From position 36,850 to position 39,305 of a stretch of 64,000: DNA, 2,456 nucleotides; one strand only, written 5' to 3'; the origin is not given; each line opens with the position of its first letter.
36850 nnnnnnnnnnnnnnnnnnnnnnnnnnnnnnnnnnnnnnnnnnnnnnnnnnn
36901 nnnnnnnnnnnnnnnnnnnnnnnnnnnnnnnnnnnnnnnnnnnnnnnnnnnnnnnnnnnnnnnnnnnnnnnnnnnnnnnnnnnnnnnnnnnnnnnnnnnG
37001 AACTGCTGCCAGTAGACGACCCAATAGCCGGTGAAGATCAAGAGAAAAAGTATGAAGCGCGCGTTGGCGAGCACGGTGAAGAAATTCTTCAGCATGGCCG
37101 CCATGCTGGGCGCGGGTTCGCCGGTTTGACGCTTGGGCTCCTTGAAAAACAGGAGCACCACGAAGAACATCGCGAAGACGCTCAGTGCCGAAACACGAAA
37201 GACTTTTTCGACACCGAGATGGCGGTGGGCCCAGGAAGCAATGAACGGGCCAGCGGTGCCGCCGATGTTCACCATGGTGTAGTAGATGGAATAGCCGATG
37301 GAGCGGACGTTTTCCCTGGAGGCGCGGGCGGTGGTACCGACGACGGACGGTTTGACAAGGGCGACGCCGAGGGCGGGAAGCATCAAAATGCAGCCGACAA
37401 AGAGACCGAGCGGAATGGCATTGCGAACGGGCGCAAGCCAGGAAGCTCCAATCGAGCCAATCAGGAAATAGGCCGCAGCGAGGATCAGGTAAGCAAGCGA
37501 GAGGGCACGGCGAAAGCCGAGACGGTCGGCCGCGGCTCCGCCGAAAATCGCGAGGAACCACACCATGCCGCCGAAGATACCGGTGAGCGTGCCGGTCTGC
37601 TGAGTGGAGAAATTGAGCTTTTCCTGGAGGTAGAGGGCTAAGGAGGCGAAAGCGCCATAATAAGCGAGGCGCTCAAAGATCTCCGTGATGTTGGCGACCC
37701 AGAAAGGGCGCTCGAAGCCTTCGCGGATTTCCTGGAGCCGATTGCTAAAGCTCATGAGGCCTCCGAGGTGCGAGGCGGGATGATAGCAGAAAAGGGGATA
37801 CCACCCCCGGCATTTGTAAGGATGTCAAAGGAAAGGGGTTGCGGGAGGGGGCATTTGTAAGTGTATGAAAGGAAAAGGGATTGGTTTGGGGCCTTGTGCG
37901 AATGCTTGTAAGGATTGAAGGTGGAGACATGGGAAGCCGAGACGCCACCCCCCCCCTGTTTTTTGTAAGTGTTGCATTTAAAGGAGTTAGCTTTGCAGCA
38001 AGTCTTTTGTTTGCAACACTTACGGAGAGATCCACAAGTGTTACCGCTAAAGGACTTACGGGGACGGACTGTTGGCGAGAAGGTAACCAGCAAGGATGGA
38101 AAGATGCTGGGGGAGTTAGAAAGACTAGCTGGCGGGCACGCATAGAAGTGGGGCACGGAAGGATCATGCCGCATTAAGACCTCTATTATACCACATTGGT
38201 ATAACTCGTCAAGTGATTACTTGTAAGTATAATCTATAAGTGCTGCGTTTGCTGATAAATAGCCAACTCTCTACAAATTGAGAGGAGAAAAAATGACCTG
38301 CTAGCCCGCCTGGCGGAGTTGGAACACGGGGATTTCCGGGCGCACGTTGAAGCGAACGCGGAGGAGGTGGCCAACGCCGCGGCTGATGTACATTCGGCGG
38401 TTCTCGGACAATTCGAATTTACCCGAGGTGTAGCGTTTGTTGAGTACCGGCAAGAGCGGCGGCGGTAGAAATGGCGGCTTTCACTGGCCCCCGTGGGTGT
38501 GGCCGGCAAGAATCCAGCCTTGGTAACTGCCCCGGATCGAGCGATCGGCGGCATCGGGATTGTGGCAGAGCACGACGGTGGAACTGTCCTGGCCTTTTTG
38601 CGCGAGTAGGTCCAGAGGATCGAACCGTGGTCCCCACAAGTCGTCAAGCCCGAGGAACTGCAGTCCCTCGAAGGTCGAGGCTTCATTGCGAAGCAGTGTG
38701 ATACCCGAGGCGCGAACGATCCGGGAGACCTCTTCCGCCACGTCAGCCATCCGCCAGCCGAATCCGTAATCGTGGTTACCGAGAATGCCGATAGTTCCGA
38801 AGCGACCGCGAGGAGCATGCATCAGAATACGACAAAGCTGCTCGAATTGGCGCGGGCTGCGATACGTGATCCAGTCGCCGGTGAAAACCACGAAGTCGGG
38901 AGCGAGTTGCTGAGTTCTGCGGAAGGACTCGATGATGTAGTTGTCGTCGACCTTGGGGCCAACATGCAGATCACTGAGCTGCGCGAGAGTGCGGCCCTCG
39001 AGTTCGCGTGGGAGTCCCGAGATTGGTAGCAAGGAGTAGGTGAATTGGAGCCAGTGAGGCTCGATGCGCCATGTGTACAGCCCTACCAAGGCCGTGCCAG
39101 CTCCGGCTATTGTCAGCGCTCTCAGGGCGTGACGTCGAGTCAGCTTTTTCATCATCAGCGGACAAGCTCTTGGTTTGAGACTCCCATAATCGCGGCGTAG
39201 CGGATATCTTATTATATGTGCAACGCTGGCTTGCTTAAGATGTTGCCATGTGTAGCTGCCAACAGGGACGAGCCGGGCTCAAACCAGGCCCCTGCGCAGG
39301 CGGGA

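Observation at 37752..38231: Promoter-driven TTGTAAG repeat element whose ORF couples to the downstream MFS gene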

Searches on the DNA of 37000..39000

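Call 5: search_rna_families(source=window, start=37000, end=39000, threshold=evalue, max_evalue=1)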
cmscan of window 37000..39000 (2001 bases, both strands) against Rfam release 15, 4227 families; matches with E-value up to 1: 1.
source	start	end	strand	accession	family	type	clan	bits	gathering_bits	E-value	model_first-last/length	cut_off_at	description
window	37958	38030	+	RF00245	mir-19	Gene; miRNA;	CL00110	26.5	50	0.029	1-79/79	no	mir-19 microRNA precursor family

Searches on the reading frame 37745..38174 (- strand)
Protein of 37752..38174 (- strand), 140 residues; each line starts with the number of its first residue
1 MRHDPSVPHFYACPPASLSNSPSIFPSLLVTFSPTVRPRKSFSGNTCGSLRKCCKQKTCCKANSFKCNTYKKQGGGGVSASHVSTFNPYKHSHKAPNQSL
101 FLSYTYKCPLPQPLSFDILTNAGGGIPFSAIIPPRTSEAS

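Call 44: search_protein_families(library=pfam, proteins=[window:37752-38174:-, window:37745-38167:-], max_evalue=0.01)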
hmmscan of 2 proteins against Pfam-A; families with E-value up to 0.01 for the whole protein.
window:37752-38174:- (140 aa): 0 families

window:37745-38167:- (140 aa): 0 families

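Call 84: find_homologous_proteins(query=window:37752-38174:-, max_evalue=0.001)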
Query window:37752-38174:- (140 aa): 32 proteins with E <= 0.001 among 63 candidates.
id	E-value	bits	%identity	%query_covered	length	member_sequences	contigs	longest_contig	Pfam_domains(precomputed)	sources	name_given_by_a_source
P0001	4.2e-85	302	97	100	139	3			-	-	-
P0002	2.5e-28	117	56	91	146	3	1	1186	-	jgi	-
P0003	3.8e-24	104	59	65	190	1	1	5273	-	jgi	-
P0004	3.3e-21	94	54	79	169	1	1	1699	-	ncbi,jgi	-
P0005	4.3e-20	91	70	50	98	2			-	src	-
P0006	5.3e-19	87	81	34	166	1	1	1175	-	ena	-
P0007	8.4e-19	87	68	54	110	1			-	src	-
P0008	4.5e-18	84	69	51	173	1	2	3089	-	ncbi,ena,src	-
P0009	5.3e-18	84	77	34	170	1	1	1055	-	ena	-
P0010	1.1e-17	83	52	71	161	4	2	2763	-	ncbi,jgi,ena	-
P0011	1.8e-17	82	56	64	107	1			-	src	-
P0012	6.6e-17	80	57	59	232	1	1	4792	-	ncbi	-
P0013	7.6e-17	80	66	50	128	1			-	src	-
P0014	1.7e-16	79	73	34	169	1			-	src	-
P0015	1.7e-16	79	65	49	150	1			-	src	-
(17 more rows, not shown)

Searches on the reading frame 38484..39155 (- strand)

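Call 44: search_protein_families(library=pfam, proteins=[window:38484-39155:-], max_evalue=0.01)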
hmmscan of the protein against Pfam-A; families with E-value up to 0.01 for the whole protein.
window:38484-39155:- (224 aa): 2 families
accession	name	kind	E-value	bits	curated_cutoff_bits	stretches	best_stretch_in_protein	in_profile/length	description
PF00149.33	Metallophos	-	1.7e-08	35.6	21.5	1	57-221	3-189/191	Calcineurin-like phosphoesterase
PF12850.12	Metallophos_2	-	0.0014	19.1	27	1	58-221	4-117/154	Calcineurin-like phosphoesterase superfamily domain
